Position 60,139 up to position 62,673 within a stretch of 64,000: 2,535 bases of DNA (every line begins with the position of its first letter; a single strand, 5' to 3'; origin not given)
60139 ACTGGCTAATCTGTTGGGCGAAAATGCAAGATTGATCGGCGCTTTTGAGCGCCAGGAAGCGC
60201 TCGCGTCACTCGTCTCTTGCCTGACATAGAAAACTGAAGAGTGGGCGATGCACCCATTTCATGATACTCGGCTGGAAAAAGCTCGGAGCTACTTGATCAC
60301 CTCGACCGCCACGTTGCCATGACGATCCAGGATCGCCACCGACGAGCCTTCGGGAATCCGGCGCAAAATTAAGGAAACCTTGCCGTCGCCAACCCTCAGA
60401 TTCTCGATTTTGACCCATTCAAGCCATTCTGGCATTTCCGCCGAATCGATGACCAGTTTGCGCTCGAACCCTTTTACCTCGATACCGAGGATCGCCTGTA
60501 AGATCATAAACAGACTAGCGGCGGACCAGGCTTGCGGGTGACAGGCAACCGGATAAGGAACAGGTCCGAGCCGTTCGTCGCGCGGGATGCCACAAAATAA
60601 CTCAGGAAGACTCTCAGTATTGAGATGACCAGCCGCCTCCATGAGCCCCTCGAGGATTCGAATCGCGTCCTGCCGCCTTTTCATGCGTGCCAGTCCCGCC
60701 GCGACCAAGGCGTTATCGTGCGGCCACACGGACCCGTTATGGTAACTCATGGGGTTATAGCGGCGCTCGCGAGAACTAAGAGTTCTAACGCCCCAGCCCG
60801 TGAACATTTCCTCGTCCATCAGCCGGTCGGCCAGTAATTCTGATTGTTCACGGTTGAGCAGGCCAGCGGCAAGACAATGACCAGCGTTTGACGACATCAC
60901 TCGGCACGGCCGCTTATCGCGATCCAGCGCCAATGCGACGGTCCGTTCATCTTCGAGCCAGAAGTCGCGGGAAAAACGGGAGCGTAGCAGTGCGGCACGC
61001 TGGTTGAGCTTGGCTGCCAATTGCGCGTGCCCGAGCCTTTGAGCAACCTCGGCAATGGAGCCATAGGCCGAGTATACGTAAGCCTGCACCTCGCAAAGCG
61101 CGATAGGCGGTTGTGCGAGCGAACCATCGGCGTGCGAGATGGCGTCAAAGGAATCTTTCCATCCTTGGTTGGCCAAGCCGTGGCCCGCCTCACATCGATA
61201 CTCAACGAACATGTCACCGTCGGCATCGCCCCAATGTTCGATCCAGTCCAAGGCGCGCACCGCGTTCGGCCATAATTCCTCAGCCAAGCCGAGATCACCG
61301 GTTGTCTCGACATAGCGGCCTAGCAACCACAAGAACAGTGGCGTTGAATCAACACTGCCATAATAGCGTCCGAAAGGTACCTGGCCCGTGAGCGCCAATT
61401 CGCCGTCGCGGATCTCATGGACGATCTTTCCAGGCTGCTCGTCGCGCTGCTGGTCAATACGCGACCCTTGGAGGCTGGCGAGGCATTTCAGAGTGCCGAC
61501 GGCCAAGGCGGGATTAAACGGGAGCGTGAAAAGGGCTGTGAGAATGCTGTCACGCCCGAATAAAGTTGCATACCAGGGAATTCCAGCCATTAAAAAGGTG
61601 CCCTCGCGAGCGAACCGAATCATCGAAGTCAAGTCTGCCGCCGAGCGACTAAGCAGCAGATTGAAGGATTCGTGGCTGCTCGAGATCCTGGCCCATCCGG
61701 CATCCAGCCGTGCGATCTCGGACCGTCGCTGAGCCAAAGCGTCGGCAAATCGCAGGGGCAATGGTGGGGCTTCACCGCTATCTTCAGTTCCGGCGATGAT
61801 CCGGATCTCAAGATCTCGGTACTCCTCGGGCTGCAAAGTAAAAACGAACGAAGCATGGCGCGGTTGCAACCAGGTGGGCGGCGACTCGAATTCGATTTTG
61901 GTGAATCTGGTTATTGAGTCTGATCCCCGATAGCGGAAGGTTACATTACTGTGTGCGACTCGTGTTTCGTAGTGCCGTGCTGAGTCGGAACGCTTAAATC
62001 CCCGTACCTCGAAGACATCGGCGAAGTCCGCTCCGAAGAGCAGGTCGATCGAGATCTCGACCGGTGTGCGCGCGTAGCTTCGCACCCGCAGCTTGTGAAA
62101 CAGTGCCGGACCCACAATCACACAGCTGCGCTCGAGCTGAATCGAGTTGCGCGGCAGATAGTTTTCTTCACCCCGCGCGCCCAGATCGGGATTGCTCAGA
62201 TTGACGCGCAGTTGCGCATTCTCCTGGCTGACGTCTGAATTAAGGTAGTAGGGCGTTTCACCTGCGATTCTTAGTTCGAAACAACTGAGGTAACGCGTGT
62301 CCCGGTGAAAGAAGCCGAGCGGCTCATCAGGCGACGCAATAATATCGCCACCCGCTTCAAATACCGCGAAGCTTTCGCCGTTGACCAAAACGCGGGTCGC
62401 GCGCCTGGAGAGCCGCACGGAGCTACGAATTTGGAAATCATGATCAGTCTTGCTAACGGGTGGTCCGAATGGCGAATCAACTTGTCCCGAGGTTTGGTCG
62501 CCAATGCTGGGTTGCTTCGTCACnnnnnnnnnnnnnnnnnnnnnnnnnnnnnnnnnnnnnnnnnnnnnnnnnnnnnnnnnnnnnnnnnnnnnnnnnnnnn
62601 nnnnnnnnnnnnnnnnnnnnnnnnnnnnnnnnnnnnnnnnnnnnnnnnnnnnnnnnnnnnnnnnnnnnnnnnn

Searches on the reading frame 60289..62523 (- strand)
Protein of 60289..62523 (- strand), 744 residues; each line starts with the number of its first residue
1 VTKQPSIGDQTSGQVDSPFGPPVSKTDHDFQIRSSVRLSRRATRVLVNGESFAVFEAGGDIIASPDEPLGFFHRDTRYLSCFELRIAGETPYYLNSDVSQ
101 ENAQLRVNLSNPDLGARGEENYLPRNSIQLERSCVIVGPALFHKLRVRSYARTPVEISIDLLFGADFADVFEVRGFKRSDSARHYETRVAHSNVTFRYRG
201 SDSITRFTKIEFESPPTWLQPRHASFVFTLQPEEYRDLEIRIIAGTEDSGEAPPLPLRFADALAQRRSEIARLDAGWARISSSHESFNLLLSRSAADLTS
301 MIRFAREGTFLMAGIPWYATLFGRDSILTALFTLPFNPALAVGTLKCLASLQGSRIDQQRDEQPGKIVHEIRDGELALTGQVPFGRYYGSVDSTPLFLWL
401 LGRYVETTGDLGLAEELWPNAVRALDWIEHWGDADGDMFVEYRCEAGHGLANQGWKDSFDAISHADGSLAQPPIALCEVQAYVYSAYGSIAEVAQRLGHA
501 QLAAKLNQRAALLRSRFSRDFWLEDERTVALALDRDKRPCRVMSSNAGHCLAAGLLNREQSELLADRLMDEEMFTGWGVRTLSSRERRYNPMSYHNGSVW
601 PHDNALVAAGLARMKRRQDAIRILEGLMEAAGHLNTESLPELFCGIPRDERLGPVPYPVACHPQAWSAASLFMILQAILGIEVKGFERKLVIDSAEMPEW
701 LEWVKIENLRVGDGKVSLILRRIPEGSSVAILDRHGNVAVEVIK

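Call 20: search_protein_families(library=pfam, proteins=[window:60289-62523:-], max_evalue=0.001)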
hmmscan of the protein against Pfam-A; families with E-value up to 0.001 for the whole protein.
window:60289-62523:- (744 aa): 4 families
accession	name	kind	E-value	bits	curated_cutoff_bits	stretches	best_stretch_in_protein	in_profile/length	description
PF14742.11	GDE_N_bis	-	7e-52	176.4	22.1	1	46-240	1-193/194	N-terminal domain of (some) glycogen debranching enzymes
PF22422.2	MGH1-like_GH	-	1.3e-23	84.6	27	1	393-637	66-334/356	Mannosylglycerate hydrolase MGH1-like glycoside hydrolase domain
PF06202.20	GDE_C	-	8.8e-14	51.7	21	1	387-671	76-365/367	Amylo-alpha-1,6-glucosidase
PF12899.13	Glyco_hydro_100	-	0.0004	19.7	23.6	0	585-645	347-404/435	Alkaline and neutral invertase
